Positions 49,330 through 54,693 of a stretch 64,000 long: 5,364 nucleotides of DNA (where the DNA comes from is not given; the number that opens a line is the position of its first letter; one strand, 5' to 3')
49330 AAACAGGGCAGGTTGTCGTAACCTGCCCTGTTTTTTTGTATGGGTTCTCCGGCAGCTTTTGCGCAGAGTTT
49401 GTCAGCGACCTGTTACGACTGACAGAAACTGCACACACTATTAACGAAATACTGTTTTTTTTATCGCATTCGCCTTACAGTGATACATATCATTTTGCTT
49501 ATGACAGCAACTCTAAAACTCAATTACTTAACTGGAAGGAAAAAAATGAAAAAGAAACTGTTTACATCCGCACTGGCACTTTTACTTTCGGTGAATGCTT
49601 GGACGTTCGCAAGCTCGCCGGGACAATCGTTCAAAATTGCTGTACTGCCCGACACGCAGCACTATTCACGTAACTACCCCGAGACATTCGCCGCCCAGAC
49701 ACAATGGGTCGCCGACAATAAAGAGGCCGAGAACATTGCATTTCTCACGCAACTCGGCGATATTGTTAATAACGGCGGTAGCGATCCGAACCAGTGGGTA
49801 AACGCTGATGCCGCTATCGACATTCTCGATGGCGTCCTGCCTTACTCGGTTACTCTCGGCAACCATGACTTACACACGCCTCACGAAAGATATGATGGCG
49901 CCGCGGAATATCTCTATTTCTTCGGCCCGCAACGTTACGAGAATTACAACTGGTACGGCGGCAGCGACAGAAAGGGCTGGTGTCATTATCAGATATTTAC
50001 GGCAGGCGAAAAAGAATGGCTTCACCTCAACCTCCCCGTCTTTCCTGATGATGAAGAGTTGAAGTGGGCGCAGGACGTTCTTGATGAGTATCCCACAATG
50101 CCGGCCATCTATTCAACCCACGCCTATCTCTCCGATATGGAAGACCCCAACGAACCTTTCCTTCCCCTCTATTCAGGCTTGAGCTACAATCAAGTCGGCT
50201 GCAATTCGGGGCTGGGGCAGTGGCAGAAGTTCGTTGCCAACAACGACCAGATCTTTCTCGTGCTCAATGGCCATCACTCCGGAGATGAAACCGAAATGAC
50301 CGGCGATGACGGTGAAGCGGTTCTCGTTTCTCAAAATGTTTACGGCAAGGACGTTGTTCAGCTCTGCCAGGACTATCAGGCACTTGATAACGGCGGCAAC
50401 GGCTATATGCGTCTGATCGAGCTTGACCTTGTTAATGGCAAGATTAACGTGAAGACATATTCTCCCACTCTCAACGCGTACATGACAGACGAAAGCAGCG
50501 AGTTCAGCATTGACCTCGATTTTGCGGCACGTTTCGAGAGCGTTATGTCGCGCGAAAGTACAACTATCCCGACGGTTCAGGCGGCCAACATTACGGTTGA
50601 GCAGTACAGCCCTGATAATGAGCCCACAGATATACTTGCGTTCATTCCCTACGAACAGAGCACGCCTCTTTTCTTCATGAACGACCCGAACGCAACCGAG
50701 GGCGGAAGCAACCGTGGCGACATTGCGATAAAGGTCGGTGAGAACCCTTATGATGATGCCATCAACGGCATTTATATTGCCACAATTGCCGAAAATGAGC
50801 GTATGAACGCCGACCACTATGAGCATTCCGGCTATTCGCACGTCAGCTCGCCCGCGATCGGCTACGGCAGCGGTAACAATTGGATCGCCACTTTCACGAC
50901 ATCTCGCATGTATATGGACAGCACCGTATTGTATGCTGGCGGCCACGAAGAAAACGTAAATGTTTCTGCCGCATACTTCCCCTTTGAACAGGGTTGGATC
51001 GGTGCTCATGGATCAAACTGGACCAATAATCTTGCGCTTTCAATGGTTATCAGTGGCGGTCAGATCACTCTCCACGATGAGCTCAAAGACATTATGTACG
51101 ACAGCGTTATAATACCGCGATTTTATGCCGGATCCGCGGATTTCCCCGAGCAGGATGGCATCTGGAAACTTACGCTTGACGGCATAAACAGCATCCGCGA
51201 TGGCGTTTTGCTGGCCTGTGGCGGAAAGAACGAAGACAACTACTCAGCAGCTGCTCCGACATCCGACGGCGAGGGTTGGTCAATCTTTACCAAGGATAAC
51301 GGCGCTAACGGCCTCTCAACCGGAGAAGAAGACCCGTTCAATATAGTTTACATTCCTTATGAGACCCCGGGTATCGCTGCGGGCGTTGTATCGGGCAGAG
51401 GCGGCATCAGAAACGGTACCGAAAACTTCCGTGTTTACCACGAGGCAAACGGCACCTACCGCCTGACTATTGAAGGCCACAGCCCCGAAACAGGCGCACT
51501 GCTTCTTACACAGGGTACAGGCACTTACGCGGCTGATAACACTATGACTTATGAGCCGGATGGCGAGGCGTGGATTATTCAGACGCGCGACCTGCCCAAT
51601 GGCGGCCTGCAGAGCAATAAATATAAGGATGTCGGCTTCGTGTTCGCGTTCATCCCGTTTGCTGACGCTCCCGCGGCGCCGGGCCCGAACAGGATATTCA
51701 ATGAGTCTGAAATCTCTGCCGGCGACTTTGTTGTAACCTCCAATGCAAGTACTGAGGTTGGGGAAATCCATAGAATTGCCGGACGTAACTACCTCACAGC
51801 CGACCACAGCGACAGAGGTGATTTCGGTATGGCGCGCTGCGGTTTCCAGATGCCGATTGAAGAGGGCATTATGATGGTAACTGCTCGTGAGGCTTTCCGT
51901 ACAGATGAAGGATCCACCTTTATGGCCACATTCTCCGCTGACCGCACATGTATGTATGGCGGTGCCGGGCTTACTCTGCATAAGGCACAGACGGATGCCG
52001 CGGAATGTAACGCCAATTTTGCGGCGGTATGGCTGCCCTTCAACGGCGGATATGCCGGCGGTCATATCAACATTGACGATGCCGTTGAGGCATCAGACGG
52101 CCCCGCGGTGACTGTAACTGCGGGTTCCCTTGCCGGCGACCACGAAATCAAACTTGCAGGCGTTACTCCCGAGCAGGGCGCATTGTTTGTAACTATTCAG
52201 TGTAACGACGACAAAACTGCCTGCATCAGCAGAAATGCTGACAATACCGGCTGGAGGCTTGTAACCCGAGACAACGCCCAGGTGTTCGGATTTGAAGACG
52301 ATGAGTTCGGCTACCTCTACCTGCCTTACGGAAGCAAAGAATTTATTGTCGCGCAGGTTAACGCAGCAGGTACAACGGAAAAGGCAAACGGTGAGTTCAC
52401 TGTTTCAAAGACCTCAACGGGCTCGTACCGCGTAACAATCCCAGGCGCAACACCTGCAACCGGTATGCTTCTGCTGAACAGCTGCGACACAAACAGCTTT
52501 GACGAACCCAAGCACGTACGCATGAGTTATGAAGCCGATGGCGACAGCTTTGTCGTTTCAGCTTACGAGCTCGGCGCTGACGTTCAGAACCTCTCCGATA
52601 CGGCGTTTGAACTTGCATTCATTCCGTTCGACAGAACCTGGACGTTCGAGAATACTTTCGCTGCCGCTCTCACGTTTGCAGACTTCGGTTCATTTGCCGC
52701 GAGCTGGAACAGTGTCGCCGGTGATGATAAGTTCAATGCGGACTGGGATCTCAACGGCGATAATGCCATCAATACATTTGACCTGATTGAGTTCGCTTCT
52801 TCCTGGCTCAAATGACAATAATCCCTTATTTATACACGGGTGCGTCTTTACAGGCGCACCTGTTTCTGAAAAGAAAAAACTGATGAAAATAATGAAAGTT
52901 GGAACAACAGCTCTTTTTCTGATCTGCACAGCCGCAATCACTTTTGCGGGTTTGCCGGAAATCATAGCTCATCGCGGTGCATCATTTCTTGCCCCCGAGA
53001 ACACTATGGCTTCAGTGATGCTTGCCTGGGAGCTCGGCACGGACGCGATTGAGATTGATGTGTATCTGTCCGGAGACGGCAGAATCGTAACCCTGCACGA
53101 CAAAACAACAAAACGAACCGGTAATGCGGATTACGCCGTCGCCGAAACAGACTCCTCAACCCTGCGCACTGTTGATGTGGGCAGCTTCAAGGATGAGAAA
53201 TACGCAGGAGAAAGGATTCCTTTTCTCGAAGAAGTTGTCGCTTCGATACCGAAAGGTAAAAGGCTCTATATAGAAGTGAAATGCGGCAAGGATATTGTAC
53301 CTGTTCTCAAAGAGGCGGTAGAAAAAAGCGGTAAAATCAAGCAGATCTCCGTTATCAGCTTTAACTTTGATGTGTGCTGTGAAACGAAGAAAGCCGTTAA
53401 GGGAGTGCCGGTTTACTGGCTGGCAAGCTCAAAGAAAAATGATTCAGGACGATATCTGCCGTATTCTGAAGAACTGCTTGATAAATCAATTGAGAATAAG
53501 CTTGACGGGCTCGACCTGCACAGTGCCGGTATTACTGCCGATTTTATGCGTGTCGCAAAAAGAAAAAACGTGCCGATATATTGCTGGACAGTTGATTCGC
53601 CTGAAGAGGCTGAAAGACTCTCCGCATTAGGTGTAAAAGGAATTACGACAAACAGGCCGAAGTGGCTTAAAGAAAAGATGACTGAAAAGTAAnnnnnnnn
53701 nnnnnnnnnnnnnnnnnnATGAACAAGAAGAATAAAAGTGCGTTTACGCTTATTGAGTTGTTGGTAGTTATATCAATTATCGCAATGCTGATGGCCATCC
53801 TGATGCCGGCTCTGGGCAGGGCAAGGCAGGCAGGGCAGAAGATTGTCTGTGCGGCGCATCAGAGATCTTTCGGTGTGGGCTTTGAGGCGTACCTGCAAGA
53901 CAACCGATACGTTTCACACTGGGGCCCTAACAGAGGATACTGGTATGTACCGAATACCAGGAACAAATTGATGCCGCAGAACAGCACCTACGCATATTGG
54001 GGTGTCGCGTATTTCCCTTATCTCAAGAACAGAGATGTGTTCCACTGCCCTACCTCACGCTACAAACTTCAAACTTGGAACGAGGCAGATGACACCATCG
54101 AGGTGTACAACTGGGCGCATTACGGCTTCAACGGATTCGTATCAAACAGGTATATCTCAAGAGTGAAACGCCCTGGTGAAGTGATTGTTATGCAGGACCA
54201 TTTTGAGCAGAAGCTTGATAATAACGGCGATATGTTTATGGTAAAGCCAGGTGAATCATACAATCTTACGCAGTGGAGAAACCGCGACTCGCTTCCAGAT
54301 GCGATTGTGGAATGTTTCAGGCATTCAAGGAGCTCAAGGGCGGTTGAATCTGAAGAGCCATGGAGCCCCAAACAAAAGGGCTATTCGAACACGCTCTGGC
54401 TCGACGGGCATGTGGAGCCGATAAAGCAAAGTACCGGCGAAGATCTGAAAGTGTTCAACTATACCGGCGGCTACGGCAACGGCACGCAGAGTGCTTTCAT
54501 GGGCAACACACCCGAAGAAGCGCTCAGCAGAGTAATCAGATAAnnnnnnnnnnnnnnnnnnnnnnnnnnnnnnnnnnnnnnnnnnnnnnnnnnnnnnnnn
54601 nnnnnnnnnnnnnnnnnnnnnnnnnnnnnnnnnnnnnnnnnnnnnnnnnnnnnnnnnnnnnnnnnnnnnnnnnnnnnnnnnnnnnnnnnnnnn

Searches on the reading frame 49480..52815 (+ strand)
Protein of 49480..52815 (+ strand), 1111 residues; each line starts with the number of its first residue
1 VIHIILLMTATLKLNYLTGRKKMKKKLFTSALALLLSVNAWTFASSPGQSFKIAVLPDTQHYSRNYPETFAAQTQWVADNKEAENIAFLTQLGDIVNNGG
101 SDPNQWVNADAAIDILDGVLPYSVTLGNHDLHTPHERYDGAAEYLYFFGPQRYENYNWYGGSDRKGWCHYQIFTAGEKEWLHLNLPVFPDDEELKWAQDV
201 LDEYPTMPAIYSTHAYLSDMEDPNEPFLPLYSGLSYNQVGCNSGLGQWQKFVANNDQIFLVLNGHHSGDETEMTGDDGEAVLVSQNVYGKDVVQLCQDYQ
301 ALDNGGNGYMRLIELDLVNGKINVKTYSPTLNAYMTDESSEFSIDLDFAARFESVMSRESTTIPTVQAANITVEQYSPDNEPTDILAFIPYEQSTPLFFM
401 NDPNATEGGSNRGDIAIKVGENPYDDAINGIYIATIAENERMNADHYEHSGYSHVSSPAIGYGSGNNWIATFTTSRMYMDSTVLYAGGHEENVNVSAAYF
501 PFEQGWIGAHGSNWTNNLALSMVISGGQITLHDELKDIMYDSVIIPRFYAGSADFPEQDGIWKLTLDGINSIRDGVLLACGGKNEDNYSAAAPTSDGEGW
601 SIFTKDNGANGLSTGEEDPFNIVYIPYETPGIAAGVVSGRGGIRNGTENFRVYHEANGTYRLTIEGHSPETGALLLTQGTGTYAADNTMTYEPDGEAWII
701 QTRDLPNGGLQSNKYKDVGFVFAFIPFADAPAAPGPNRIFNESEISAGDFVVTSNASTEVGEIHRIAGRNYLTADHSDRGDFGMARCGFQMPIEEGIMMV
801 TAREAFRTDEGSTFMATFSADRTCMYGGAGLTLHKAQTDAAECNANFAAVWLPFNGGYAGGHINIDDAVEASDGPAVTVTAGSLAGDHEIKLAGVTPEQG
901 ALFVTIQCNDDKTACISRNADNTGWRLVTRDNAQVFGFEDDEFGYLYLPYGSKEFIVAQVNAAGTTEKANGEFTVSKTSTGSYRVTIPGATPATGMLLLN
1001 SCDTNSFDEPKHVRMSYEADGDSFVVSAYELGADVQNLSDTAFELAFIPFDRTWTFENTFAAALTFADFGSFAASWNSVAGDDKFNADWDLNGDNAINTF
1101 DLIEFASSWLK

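Call 11: search_protein_families(library=pfam, proteins=[window:49480-52815:+])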
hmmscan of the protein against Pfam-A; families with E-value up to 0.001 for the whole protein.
window:49480-52815:+ (1111 aa): 1 family
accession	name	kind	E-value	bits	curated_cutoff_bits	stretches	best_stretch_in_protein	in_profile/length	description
PF00149.33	Metallophos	-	5.2e-07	30.7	21.5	1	51-218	1-159/191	Calcineurin-like phosphoesterase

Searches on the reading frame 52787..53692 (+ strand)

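Call 11: search_protein_families(library=pfam, proteins=[window:52787-53692:+])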
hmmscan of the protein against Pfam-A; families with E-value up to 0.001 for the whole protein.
window:52787-53692:+ (301 aa): 1 family
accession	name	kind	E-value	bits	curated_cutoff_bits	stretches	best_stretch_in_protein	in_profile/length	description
PF03009.23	GDPD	-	5.3e-35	122.1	23.6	1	62-291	1-242/244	Glycerophosphoryl diester phosphodiesterase family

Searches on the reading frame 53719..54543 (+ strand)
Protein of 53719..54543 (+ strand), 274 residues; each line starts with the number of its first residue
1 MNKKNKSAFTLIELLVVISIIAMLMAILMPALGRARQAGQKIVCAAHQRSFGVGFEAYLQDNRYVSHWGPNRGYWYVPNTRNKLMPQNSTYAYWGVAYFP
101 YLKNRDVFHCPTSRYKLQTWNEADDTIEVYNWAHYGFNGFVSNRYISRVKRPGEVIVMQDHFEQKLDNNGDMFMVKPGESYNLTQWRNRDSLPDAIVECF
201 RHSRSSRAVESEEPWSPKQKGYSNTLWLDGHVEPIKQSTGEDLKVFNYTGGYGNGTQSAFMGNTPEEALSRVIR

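Call 11: search_protein_families(library=pfam, proteins=[window:53719-54543:+])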
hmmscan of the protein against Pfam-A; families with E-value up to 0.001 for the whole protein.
window:53719-54543:+ (274 aa): 1 family
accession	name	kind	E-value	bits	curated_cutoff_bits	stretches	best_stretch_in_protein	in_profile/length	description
PF07963.17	N_methyl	-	3.9e-08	33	21.2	1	3-29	1-27/27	Prokaryotic N-terminal methylation motif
